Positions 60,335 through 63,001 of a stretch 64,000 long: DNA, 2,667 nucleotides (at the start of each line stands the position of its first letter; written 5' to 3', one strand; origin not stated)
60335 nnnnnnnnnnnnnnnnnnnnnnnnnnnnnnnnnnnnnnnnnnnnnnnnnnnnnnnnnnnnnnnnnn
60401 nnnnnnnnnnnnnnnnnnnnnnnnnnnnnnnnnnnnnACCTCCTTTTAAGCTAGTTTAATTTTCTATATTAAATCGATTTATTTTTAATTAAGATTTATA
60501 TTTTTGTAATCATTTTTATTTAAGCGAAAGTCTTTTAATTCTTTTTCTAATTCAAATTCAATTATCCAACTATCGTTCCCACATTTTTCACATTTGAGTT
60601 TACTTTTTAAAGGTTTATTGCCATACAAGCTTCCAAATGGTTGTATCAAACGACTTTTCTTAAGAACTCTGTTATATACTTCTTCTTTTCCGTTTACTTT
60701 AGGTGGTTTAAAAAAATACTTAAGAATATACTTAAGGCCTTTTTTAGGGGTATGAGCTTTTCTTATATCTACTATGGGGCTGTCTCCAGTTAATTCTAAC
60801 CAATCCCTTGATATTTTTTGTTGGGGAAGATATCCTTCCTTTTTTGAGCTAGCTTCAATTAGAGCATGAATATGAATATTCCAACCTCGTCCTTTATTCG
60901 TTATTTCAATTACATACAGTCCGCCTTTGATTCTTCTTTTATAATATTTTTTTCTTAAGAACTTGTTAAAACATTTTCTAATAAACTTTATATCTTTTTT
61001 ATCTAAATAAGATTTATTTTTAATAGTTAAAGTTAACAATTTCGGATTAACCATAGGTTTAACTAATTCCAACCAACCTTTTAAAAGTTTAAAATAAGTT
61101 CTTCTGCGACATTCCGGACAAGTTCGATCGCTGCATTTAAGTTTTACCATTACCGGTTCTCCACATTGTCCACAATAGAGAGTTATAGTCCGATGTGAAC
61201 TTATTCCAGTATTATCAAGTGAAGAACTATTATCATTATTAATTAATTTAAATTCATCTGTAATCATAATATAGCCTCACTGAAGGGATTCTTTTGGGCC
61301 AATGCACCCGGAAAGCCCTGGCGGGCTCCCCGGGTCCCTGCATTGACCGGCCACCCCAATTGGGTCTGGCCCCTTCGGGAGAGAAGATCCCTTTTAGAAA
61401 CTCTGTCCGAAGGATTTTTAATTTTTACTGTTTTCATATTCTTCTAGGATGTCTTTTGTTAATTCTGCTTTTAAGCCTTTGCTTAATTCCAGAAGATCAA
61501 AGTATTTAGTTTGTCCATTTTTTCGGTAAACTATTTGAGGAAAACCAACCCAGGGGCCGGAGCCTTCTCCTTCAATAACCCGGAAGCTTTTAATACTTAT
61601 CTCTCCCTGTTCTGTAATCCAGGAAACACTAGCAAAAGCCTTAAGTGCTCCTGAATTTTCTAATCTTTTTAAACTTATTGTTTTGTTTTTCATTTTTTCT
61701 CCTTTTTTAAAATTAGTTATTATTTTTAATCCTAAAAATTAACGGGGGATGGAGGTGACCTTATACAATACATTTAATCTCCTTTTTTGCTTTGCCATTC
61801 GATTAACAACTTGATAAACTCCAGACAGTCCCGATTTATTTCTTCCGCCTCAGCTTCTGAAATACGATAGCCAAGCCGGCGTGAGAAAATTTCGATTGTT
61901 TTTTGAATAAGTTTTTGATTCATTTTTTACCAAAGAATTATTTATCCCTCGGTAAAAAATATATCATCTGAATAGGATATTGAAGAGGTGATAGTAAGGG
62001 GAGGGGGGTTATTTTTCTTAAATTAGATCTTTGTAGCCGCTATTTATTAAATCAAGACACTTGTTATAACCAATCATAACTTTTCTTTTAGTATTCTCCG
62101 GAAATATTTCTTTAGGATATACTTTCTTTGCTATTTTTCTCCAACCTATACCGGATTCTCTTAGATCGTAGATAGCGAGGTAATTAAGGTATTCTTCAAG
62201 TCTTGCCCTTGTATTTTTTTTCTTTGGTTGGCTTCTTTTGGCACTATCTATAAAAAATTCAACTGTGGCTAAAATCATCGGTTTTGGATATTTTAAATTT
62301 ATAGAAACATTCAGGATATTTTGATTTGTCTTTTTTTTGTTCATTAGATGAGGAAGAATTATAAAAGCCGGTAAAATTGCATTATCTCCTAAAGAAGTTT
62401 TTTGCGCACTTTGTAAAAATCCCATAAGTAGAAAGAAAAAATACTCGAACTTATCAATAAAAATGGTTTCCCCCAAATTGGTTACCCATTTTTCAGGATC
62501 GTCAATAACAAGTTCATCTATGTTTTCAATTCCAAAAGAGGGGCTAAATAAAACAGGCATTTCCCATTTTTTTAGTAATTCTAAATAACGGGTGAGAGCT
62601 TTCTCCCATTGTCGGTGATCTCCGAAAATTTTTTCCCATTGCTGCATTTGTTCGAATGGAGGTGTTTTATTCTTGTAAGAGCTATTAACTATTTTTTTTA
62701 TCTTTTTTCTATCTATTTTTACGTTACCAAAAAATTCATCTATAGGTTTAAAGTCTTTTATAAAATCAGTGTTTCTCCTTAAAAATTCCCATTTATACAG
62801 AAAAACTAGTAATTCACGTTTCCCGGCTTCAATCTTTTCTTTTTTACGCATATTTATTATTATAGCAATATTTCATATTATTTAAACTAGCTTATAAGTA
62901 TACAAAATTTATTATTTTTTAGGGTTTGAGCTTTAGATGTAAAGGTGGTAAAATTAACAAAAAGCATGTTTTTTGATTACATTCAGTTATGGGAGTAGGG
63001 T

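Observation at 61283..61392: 110-nt GC-rich, highly structured island between the SpoVG-like and Rep genes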

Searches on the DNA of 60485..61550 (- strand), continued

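Call 105: search_with_rna_model(model_id=R2, sources=[window, L001, L002, L003, L004, L006, L007, L009, L010, L011, L012, L013, L014, L015, L016, L017, L018, L019, L020, L023, L025, L026, L030, L031, L034, L035, L036, L037, L039, L040, L046, L047, L052, L057, L059, L062, L067, L068, L069, L070, L071, L072, L073, L074, L075, L076, L077, L078, L079, L080, L081, L082, L083, L084, L085, L086, L087, L088, L089, L099, L100, L101, L103, L106, L107, L109, L113, L117], max_evalue=10)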
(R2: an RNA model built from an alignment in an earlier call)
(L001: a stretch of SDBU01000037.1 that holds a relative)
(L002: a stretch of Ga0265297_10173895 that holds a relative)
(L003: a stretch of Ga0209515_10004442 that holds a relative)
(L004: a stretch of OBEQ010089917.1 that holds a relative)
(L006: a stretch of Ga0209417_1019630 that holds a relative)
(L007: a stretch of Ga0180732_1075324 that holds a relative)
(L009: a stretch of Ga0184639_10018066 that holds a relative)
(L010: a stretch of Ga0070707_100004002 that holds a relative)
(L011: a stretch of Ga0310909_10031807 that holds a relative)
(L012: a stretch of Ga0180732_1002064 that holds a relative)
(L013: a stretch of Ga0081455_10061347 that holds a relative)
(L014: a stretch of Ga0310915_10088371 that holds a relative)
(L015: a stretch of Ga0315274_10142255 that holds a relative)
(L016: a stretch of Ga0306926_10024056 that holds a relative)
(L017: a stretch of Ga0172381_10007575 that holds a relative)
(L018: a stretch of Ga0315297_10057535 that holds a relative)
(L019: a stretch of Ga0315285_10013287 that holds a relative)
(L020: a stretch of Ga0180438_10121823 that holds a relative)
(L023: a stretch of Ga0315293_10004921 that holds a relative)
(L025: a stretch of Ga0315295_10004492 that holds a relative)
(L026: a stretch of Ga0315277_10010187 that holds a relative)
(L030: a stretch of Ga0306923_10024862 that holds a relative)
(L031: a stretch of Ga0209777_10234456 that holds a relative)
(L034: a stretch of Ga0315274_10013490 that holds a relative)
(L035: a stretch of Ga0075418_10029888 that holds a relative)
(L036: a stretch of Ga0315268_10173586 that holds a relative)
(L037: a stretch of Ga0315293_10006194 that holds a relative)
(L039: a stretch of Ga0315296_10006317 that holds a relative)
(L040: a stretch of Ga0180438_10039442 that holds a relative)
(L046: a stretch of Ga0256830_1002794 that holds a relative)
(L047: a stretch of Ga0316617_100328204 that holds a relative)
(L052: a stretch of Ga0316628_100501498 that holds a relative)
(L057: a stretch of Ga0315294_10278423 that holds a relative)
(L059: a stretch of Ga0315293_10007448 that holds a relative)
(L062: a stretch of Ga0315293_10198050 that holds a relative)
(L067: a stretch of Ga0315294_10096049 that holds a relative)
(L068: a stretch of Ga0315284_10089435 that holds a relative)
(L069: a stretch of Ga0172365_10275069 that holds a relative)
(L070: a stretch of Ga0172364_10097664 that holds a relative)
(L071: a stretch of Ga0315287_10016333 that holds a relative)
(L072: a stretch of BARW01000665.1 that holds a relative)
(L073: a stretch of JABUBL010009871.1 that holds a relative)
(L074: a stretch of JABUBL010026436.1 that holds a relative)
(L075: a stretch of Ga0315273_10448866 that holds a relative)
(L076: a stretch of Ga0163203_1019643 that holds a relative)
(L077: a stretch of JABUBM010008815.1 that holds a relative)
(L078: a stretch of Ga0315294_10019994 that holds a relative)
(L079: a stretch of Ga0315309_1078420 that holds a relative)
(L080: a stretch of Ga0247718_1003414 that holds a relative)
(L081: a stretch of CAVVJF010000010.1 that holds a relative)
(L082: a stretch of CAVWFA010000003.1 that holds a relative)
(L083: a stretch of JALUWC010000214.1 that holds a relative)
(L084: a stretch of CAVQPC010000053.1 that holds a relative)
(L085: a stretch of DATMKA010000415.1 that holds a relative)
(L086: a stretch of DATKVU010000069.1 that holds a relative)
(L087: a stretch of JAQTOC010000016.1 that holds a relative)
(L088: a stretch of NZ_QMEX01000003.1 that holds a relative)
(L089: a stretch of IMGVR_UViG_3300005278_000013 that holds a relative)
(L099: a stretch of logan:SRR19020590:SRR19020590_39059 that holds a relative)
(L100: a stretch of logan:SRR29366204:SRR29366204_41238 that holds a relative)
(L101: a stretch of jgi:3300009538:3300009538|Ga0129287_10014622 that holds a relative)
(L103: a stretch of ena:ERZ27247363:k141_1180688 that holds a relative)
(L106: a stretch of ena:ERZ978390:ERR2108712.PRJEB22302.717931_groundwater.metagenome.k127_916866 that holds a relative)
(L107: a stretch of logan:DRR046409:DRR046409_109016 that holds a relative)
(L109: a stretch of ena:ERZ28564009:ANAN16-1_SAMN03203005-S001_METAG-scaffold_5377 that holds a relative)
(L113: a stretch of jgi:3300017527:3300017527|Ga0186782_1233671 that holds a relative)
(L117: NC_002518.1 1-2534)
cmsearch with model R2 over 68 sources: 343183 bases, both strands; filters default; matches with E-value up to 10: 33.
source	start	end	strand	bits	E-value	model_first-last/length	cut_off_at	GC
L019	3757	3906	+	81.9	4.1e-17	1-128/128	no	0.59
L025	3751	3902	+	79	2e-16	1-128/128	no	0.57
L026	3757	3937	+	77.8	3.8e-16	1-128/128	no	0.53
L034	3761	3911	+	76.1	9.3e-16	1-128/128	no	0.62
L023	3751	3900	+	74.6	2.1e-15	1-128/128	no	0.57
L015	2317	2476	+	74.2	2.7e-15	1-128/128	no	0.59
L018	2652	2800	+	67.5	1e-13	1-128/128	no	0.6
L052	1516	1566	+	54.2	1.4e-10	1-51/128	3'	0.67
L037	3717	3867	+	52.1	4.5e-10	1-128/128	no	0.66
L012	4085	4287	+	45.4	1.7e-08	1-128/128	no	0.66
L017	3159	3308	+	43.5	4.7e-08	1-128/128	no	0.63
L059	1762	1901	+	37.2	1.5e-06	1-128/128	no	0.61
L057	1484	1617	+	35.3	4.1e-06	1-128/128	no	0.66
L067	2919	3052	+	31.8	2.8e-05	1-128/128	no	0.66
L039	4031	4182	+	29.2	0.00011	1-128/128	no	0.64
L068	2417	2559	+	26.3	0.00055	1-128/128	no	0.64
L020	1199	1298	+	19.5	0.022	1-128/128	no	0.65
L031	154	251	+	14.3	0.36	1-128/128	no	0.43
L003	2891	2923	+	14.2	0.39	76-107/128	no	0.76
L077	1118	1243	+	14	0.45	1-128/128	no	0.71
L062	1574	1653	+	13.3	0.63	1-97/128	3'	0.68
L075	1474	1577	+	13.2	0.67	1-128/128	no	0.56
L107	3826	3848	-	12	1.3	83-105/128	no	0.87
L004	87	224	+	11.7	1.5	1-128/128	no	0.69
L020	2015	2141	+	11.5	1.7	1-128/128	no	0.52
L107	3826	3848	+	11.2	2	83-105/128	no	0.87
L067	2257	2343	+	10.5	2.9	1-128/128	no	0.52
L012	4098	4205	-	10.2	3.5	1-128/128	no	0.69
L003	2933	3058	-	10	3.8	1-128/128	no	0.54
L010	2249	2373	+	9.2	5.8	1-128/128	no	0.74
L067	3027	3074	-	8.9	6.9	87-128/128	5'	0.67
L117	372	394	+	8.7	8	83-105/128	no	0.83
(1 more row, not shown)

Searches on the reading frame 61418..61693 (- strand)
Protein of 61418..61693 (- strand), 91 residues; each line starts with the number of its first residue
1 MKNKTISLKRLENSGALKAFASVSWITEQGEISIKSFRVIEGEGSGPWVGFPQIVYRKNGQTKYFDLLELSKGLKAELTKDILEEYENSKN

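Call 9: search_protein_families(library=pfam, proteins=[window:61418-61693:-], max_evalue=0.1)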
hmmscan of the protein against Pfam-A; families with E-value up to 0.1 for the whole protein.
window:61418-61693:- (91 aa): 1 family
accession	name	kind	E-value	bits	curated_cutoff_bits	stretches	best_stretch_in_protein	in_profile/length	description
PF04026.17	SpoVG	-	1.3e-07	32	29.6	1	1-87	1-81/82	SpoVG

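Call 65: search_protein_families(library=phrogs, proteins=[window:61418-61693:-], max_evalue=0.01)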
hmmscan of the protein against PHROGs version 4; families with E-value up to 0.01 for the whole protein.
window:61418-61693:- (91 aa): 0 families

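Call 66: search_solved_structures(query=window:61418-61693:-, max_evalue=1)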
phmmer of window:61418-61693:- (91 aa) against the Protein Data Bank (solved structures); distinct sequences matched with E-value up to 1: 3.
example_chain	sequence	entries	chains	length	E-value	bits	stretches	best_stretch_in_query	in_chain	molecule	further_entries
7aqh_A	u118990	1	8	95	0.43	14.3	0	42-69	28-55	ORF007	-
2i9x_A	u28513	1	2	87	0.6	13.8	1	2-83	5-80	Putative septation protein spoVG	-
2i9z_A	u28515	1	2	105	0.94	13.2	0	2-84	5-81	Putative septation protein spoVG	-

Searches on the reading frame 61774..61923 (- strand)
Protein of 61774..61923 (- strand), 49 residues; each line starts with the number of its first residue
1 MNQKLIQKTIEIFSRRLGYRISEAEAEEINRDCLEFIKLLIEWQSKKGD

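Call 9: search_protein_families(library=pfam, proteins=[window:61774-61923:-], max_evalue=0.1)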
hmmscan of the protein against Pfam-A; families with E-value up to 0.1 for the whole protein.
window:61774-61923:- (49 aa): 0 families

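Call 65: search_protein_families(library=phrogs, proteins=[window:61774-61923:-], max_evalue=0.01)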
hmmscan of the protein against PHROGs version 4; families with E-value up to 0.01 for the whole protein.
window:61774-61923:- (49 aa): 1 family
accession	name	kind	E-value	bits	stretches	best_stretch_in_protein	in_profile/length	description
phrog_31499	-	unknown function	0.0011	19.4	1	11-35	140-164/273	-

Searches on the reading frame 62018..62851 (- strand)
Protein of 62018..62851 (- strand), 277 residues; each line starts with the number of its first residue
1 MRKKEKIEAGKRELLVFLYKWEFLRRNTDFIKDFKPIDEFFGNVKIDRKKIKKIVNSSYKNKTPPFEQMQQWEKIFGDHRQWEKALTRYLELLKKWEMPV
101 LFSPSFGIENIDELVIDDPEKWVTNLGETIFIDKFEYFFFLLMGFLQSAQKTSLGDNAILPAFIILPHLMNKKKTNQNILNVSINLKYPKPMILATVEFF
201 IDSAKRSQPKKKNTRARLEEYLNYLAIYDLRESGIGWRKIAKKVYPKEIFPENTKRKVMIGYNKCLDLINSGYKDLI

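Call 9: search_protein_families(library=pfam, proteins=[window:62018-62851:-], max_evalue=0.1)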
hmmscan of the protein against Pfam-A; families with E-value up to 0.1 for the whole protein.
window:62018-62851:- (277 aa): 2 families
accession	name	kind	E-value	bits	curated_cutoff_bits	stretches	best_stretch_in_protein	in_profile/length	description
PF10074.15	RovC_DNA-bd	-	0.0013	19.7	26.4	1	208-277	31-106/107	T6SS, Transcription factor, DNA binding domain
PF20109.4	Trans_reg_dom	-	0.0098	16.7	23.8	1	21-39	21-39/60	Proteobacterial transcriptional regulator-like domain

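Call 65: search_protein_families(library=phrogs, proteins=[window:62018-62851:-], max_evalue=0.01)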
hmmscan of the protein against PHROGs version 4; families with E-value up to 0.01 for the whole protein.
window:62018-62851:- (277 aa): 0 families
